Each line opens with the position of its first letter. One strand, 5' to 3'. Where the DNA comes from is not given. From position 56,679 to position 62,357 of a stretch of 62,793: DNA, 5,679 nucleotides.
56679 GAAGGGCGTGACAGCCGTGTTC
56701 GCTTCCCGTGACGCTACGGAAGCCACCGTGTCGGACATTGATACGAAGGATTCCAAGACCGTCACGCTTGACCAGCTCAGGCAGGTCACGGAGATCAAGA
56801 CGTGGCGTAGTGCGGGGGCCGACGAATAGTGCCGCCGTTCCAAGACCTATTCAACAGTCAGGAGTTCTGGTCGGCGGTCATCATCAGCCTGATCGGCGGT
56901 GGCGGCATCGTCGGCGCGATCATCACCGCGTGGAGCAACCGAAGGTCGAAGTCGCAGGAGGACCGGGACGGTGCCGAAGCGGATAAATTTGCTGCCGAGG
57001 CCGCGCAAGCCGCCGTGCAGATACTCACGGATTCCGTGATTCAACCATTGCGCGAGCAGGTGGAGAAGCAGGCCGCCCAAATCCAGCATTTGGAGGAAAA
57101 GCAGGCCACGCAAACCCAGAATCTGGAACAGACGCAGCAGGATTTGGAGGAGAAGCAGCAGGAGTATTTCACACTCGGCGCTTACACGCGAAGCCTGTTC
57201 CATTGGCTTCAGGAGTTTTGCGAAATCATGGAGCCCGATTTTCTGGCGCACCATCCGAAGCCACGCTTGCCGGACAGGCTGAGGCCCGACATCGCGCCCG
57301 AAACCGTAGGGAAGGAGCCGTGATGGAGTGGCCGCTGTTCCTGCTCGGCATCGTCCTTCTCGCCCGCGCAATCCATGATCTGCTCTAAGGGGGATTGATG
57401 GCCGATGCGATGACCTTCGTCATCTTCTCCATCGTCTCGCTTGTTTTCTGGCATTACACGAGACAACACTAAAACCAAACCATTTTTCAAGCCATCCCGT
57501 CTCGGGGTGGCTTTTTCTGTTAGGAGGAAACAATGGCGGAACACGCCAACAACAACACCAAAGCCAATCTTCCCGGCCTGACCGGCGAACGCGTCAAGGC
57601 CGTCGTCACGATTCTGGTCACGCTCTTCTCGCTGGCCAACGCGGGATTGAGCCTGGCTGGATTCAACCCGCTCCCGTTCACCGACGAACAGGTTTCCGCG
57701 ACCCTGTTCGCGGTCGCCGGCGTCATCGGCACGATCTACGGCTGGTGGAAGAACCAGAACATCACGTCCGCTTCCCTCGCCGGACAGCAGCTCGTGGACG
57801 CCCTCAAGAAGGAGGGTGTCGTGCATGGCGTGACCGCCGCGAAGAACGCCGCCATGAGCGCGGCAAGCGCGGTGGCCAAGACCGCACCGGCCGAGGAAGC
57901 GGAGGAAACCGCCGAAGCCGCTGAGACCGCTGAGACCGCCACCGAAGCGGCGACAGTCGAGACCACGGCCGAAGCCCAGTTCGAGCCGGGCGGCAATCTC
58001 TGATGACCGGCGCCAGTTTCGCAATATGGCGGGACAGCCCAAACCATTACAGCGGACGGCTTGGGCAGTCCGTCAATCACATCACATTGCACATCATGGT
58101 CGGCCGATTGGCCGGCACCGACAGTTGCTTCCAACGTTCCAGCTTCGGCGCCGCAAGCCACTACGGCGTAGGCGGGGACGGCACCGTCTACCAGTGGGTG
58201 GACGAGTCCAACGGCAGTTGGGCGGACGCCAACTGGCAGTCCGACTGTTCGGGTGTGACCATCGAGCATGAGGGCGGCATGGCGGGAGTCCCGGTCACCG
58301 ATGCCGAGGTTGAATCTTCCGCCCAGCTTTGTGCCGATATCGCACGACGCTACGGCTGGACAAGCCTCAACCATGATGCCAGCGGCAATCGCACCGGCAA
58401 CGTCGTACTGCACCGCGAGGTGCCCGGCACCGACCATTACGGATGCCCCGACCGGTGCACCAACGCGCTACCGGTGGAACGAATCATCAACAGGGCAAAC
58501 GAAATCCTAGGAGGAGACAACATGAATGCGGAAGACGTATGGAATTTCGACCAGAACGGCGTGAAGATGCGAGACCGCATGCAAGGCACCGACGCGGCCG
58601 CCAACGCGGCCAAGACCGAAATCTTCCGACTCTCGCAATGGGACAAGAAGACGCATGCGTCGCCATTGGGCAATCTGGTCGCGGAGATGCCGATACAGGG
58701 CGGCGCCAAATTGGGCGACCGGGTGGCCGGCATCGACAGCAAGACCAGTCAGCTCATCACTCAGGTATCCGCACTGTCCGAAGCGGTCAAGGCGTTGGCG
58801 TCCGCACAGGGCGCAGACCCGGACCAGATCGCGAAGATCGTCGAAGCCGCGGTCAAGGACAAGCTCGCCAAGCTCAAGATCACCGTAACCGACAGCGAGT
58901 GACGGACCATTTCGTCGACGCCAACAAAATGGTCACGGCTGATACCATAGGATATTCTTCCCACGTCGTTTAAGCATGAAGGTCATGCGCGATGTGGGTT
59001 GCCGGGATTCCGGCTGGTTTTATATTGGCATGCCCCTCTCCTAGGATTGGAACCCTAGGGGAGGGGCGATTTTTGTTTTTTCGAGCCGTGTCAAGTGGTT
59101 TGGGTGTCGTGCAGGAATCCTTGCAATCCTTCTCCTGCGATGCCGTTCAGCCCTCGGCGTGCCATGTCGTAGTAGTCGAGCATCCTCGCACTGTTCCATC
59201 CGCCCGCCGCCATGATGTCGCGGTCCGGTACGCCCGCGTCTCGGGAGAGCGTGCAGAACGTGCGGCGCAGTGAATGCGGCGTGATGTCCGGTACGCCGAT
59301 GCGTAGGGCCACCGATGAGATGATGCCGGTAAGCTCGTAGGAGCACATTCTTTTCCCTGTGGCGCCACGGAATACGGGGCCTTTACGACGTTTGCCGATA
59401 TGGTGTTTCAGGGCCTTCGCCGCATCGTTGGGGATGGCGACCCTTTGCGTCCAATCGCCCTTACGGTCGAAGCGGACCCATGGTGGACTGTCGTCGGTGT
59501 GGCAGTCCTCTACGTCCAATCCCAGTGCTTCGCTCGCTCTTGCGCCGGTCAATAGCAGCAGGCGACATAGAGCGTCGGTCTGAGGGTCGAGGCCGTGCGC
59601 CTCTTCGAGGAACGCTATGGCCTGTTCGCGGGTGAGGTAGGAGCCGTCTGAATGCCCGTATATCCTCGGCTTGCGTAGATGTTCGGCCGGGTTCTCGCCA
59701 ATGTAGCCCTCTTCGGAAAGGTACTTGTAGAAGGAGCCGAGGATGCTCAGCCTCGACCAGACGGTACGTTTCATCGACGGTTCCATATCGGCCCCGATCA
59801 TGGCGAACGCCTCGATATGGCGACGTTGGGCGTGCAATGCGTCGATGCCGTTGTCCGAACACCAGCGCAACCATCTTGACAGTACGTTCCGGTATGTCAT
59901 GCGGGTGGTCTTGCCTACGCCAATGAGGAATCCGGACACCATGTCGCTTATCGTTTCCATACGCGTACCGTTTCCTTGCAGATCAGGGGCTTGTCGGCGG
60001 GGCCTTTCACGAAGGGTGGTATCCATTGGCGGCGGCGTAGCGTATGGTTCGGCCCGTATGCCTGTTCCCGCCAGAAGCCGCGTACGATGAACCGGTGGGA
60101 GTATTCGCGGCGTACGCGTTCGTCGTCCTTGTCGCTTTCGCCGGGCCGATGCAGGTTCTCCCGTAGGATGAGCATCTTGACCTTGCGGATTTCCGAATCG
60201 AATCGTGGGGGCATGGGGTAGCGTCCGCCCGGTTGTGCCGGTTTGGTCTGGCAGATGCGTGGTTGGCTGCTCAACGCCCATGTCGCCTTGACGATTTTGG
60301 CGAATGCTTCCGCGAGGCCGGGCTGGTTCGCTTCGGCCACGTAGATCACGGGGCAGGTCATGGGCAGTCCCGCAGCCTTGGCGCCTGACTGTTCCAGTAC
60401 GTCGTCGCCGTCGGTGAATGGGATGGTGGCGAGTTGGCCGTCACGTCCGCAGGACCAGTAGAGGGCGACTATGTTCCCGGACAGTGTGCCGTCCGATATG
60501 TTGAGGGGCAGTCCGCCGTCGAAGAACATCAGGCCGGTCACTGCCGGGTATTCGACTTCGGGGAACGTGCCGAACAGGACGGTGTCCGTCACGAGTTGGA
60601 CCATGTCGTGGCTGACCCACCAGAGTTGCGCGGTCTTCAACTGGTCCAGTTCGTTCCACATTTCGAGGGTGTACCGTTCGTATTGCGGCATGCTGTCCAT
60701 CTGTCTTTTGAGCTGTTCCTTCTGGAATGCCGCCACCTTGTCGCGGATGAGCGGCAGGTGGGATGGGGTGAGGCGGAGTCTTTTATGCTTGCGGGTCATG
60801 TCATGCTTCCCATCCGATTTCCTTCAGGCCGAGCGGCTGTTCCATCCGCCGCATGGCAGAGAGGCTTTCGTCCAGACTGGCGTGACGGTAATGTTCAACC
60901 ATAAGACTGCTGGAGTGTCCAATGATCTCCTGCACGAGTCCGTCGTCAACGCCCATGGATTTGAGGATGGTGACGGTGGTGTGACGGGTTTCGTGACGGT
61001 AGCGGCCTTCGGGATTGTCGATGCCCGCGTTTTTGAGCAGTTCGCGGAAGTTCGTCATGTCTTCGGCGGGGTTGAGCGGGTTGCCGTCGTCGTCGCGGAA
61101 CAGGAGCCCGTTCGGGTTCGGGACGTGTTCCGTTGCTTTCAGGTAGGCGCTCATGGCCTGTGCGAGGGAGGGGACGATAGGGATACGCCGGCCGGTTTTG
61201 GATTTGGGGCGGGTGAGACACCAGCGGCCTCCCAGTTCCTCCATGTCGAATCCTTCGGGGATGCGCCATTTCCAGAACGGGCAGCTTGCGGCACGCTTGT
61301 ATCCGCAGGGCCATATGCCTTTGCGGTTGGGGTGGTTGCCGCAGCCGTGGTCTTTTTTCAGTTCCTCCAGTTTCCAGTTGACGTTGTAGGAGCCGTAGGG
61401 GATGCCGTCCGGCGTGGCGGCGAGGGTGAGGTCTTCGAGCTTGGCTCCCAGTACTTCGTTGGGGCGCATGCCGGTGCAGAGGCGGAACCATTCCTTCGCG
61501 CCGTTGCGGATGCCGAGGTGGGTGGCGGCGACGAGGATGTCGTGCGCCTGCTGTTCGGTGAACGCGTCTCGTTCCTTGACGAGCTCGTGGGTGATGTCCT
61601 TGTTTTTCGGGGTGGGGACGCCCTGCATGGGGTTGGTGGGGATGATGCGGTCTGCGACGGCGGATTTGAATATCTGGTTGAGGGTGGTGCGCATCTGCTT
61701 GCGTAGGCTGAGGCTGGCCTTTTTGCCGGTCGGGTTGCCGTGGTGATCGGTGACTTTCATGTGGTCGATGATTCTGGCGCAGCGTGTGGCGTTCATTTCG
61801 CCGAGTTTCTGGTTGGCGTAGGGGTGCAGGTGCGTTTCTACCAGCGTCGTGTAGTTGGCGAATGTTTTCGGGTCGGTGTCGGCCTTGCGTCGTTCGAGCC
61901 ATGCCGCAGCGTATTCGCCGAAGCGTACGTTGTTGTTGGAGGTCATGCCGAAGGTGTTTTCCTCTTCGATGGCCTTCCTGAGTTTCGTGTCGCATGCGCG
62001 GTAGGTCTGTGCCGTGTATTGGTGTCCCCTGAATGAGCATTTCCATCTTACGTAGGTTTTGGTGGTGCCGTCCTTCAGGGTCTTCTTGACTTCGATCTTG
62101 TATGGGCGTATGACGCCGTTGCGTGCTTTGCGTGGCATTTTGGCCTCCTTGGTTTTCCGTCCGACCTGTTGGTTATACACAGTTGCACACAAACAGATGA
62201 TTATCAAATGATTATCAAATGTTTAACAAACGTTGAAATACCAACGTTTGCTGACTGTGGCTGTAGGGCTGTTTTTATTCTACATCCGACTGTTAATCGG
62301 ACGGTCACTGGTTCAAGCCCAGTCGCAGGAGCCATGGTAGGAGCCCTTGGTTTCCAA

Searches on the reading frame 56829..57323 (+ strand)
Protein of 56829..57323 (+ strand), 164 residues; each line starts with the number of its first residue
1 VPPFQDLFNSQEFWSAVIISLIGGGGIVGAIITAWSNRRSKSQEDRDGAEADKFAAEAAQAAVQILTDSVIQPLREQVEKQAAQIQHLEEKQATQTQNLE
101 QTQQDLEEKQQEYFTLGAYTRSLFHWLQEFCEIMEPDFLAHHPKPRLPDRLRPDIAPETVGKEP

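Call 31: search_protein_families(library=pfam, max_evalue=0.001, proteins=[window:56829-57323:+])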
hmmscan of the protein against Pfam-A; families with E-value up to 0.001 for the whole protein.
window:56829-57323:+ (164 aa): 2 families
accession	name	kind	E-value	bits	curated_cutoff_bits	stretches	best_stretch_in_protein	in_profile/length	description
PF01763.21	Herpes_UL6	-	0.00038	19.6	27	1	54-113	349-408/562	Herpesvirus UL6 like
PF15905.10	HMMR_N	-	0.00061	19.8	30.1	1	69-113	230-274/330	Hyaluronan mediated motility receptor N-terminal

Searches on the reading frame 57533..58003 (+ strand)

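Call 31: search_protein_families(library=pfam, max_evalue=0.001, proteins=[window:57533-58003:+])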
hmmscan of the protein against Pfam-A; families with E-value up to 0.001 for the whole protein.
window:57533-58003:+ (156 aa): 1 family
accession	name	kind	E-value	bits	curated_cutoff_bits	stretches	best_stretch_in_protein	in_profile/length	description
PF04688.18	Holin_SPP1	-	3.4e-13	50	27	1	24-86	7-69/74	SPP1 phage holin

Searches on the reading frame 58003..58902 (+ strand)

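Call 31: search_protein_families(library=pfam, max_evalue=0.001, proteins=[window:58003-58902:+])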
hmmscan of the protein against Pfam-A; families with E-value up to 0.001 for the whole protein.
window:58003-58902:+ (299 aa): 1 family
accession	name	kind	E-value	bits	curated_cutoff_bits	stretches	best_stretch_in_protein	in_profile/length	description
PF01510.30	Amidase_2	-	1.2e-18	68.1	26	1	22-144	3-124/131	N-acetylmuramoyl-L-alanine amidase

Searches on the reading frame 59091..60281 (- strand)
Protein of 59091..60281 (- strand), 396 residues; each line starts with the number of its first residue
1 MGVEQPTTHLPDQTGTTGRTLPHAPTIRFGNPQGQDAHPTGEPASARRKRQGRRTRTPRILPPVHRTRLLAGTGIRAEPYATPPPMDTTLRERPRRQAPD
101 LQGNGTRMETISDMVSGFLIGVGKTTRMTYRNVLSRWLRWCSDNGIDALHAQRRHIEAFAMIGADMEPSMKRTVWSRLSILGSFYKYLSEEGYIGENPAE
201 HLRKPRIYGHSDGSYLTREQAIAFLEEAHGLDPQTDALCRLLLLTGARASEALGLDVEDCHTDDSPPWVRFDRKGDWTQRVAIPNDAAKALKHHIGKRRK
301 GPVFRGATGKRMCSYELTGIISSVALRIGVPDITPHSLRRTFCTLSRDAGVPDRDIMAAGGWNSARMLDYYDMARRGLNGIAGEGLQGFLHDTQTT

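Call 15: search_protein_families(library=pfam, max_evalue=0.001, proteins=[window:59091-60281:-])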
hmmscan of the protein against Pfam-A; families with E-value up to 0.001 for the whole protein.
window:59091-60281:- (396 aa): 2 families
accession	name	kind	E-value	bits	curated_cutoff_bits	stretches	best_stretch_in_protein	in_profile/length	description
PF00589.27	Phage_integrase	-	6.7e-22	78.5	27.1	1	215-371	2-165/172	Phage integrase family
PF02899.23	Phage_int_SAM_1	-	0.0003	21.5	22.3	1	124-192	16-83/83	Phage integrase, N-terminal SAM-like domain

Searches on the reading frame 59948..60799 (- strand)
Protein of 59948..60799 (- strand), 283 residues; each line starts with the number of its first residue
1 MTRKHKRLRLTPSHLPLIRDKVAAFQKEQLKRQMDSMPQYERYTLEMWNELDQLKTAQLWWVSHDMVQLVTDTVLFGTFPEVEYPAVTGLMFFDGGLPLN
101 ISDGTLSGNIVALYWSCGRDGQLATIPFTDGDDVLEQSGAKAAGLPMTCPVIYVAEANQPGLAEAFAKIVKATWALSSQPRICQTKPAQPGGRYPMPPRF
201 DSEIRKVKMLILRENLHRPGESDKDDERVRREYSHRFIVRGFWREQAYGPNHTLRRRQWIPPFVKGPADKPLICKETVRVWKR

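Call 83: search_solved_structures(query=window:59948-60799:-, max_evalue=0.1)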
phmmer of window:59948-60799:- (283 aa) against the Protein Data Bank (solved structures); distinct sequences matched with E-value up to 0.1: 0.

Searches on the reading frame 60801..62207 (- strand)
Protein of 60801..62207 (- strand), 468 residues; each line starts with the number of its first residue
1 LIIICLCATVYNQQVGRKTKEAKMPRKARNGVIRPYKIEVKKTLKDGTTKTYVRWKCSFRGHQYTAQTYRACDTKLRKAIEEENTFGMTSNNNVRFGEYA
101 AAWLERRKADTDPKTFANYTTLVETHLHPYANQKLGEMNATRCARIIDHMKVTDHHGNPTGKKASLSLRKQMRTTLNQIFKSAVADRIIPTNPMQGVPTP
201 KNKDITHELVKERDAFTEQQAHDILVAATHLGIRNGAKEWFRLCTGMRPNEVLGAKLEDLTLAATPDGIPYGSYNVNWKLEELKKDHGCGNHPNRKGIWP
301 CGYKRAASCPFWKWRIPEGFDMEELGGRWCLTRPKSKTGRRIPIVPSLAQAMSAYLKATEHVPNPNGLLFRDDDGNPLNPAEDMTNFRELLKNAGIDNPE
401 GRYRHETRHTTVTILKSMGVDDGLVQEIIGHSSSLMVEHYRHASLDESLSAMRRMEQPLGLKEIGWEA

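Call 15: search_protein_families(library=pfam, max_evalue=0.001, proteins=[window:60801-62207:-])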
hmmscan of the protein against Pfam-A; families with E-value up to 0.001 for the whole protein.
window:60801-62207:- (468 aa): 3 families
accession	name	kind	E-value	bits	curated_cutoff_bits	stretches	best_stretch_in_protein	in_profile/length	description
PF00589.27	Phage_integrase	-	8.2e-19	68.5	27.1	1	326-444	53-169/172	Phage integrase family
PF13102.12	Phage_int_SAM_5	-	0.00037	21.2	22.3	0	96-195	2-94/98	Phage integrase SAM-like domain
PF14659.12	Phage_int_SAM_3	-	0.00077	20.1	22.6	0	96-134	2-41/58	Phage integrase, N-terminal SAM-like domain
